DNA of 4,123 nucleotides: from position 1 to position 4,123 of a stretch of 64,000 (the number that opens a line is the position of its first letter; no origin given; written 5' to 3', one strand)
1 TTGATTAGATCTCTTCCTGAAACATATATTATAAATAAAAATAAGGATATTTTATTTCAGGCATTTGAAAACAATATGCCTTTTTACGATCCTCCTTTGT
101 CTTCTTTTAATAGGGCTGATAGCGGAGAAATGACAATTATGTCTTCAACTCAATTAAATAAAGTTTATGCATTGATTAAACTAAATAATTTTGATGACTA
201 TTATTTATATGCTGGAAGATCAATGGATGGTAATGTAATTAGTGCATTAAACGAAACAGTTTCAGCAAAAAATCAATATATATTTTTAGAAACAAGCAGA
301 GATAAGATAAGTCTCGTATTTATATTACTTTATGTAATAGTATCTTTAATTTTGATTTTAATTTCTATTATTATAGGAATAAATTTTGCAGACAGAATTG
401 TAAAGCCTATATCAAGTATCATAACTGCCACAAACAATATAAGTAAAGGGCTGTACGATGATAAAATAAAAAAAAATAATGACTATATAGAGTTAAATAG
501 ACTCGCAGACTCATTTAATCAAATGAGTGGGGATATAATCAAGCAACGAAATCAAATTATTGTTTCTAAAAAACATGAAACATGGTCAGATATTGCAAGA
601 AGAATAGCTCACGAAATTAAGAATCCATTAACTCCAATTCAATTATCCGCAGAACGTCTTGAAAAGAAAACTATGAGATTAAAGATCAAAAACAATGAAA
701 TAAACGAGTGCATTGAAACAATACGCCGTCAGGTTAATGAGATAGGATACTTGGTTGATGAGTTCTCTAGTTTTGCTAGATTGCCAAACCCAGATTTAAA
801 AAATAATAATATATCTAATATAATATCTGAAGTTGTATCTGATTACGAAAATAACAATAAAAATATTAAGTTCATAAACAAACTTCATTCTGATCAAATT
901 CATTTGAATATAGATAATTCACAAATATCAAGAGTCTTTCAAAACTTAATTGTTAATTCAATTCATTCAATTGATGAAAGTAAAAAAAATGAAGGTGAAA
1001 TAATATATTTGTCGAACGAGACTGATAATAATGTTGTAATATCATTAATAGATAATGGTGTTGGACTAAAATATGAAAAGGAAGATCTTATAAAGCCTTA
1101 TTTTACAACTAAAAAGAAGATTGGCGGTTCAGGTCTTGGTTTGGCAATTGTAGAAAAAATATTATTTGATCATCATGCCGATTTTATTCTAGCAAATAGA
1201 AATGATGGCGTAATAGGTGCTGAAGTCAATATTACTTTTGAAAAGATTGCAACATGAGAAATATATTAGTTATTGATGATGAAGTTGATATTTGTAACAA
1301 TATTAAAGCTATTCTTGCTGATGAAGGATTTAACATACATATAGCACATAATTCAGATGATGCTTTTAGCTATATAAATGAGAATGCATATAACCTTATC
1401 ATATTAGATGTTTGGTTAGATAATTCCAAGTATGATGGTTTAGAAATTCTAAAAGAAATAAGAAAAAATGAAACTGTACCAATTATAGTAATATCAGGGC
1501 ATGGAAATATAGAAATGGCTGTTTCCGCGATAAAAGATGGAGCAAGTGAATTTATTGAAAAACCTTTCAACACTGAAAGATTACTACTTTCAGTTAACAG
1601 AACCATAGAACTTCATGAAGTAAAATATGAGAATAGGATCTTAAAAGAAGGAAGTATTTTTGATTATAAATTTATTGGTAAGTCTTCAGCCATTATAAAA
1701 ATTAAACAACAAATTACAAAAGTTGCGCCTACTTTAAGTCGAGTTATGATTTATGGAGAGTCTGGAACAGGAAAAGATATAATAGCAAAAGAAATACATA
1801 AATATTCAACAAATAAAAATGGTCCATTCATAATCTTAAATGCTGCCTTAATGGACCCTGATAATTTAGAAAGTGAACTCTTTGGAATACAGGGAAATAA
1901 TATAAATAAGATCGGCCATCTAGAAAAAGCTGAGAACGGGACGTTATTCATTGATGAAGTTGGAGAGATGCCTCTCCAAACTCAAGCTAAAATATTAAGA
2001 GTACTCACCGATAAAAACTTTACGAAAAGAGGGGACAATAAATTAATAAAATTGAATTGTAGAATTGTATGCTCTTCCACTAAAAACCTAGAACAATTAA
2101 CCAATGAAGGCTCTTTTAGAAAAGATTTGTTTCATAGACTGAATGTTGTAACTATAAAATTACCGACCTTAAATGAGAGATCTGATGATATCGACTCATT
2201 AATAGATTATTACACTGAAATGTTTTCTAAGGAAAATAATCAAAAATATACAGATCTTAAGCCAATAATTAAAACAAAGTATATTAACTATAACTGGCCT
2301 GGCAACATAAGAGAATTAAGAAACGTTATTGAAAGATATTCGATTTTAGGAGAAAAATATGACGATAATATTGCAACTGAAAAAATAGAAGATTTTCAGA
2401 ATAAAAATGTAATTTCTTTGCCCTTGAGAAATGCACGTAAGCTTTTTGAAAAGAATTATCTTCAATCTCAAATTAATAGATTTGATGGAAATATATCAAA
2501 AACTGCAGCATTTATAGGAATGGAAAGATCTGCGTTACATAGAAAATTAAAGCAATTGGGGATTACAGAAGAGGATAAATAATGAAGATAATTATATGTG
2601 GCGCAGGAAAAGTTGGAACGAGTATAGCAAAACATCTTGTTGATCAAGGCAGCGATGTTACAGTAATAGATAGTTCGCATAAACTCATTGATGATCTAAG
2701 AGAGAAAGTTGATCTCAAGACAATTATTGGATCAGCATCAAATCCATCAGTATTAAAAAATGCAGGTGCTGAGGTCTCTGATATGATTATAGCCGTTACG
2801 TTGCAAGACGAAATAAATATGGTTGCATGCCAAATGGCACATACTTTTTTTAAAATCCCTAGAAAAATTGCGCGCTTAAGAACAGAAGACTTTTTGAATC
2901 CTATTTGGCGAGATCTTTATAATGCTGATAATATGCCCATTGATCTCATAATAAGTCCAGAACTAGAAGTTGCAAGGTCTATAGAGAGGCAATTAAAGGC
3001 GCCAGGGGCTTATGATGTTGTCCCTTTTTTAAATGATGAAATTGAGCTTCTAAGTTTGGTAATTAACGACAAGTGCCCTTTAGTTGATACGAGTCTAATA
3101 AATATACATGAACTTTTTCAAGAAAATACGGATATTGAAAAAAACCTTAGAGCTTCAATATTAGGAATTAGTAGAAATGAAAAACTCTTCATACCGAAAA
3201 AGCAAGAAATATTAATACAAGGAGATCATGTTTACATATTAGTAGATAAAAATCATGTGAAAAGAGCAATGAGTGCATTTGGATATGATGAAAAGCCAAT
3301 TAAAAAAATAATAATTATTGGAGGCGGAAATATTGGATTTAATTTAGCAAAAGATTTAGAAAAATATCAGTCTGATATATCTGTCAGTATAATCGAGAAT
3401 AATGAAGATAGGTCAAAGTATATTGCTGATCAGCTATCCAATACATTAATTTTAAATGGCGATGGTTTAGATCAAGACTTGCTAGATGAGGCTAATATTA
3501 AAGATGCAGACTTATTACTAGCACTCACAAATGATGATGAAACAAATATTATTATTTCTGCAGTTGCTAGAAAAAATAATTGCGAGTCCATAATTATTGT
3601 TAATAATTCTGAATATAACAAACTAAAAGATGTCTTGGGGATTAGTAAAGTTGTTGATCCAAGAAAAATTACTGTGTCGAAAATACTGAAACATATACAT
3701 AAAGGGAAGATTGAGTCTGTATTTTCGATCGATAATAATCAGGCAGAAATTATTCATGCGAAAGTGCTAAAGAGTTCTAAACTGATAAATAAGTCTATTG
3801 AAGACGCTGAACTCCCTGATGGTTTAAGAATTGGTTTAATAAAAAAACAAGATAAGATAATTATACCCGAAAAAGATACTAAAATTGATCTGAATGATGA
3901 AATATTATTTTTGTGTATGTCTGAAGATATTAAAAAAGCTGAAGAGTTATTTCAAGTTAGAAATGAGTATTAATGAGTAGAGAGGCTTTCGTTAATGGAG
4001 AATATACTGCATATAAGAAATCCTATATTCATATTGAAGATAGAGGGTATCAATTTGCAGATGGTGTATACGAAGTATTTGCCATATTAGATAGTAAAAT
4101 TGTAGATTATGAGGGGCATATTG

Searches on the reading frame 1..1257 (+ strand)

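Call 16: search_protein_families(library=pfam, proteins=[window:1-1257:+], max_evalue=0.00001)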
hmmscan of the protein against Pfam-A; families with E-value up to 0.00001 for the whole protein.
window:1-1257:+ (418 aa): 2 families
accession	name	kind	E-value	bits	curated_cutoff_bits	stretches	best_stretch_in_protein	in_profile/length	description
PF02518.31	HATPase_c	-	2.1e-12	47.9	26.4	1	305-412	2-106/111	Histidine kinase-, DNA gyrase B-, and HSP90-like ATPase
PF00512.31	HisKA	-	1.9e-11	44.3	26.9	1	196-262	3-64/66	His Kinase A (phospho-acceptor) domain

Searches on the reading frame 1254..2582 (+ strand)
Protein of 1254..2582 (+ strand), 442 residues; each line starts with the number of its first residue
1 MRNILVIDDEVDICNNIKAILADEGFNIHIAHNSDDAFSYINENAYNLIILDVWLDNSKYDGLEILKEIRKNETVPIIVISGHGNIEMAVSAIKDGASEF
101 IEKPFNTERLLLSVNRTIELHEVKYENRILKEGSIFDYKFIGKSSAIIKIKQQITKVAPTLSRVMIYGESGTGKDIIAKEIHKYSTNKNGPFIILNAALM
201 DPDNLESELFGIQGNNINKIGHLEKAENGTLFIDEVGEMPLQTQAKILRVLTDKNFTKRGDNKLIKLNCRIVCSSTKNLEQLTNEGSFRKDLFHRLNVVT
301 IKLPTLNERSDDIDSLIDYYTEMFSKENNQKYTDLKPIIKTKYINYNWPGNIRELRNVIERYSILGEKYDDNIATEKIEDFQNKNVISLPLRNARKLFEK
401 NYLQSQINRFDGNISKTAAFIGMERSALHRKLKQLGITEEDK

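Call 16: search_protein_families(library=pfam, proteins=[window:1254-2582:+], max_evalue=0.00001)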
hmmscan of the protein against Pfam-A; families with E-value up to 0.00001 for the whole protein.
window:1254-2582:+ (442 aa): 5 families
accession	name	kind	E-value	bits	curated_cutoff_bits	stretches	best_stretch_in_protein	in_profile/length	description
PF00158.32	Sigma54_activat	-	9.6e-50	169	20.2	1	141-302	2-168/168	Sigma-54 interaction domain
PF00072.30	Response_reg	-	4.6e-27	94.8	30.2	1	4-114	1-110/111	Response regulator receiver domain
PF14532.12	Sigma54_activ_2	-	4.7e-24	85.6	25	1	141-306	1-138/138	Sigma-54 interaction domain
PF25601.1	AAA_lid_14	-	1.5e-15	57.2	27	1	308-376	2-68/87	AAA+ ATPase lid domain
PF02954.25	HTH_8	-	4.4e-10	39.6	22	1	396-435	3-42/42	Bacterial regulatory protein, Fis family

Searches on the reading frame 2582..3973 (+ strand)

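Call 16: search_protein_families(library=pfam, proteins=[window:2582-3973:+], max_evalue=0.00001)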
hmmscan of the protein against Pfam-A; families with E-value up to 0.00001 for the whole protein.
window:2582-3973:+ (463 aa): 14 families
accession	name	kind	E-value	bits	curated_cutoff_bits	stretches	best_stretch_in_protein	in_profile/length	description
PF02254.24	TrkA_N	-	1.9e-50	170.5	23.8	2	243-360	1-116/116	TrkA-N domain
PF02080.26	TrkA_C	-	6.4e-22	77.7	27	2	394-457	5-70/71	TrkA-C domain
PF13241.12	NAD_binding_7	-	4.9e-13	50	22.1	0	2-87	9-83/104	Putative NAD(P)-binding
PF03807.23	F420_oxidored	-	3.2e-10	40.9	21.6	0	3-50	2-51/94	NADP oxidoreductase coenzyme F420-dependent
PF01210.29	NAD_Gly3P_dh_N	-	1.4e-09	38.5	23.1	0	2-59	1-58/158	NAD-dependent glycerol-3-phosphate dehydrogenase N-terminus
PF00070.33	Pyr_redox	-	6.8e-09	36.6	22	0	2-36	1-35/82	Pyridine nucleotide-disulphide oxidoreductase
PF07992.20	Pyr_redox_2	-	8.2e-09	35.7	26.1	0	231-278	134-178/291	Pyridine nucleotide-disulphide oxidoreductase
PF01488.26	Shikimate_DH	-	4.9e-08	33.6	24.3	0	2-47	14-60/138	Shikimate / quinate 5-dehydrogenase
PF03435.24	Sacchrp_dh_NADP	-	1.7e-07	32.1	25.1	0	3-70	1-73/129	Saccharopine dehydrogenase NADP binding domain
PF21799.2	MurD-like_N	-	6e-07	30.1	27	0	2-52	2-52/88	Mur ligase MurD-like, N-terminal domain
PF01266.30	DAO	-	9.9e-07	29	27.9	0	2-32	1-31/353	FAD dependent oxidoreductase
PF01262.27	AlaDh_PNT_C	-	1.8e-06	28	23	0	2-71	30-99/214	Alanine dehydrogenase/PNT, C-terminal domain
PF02737.24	3HCDH_N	-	2.2e-06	28.2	22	0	2-45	1-44/180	3-hydroxyacyl-CoA dehydrogenase, NAD binding domain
PF03446.21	NAD_binding_2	-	6.3e-06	26.7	21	0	3-80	2-71/161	NAD binding domain of 6-phosphogluconate dehydrogenase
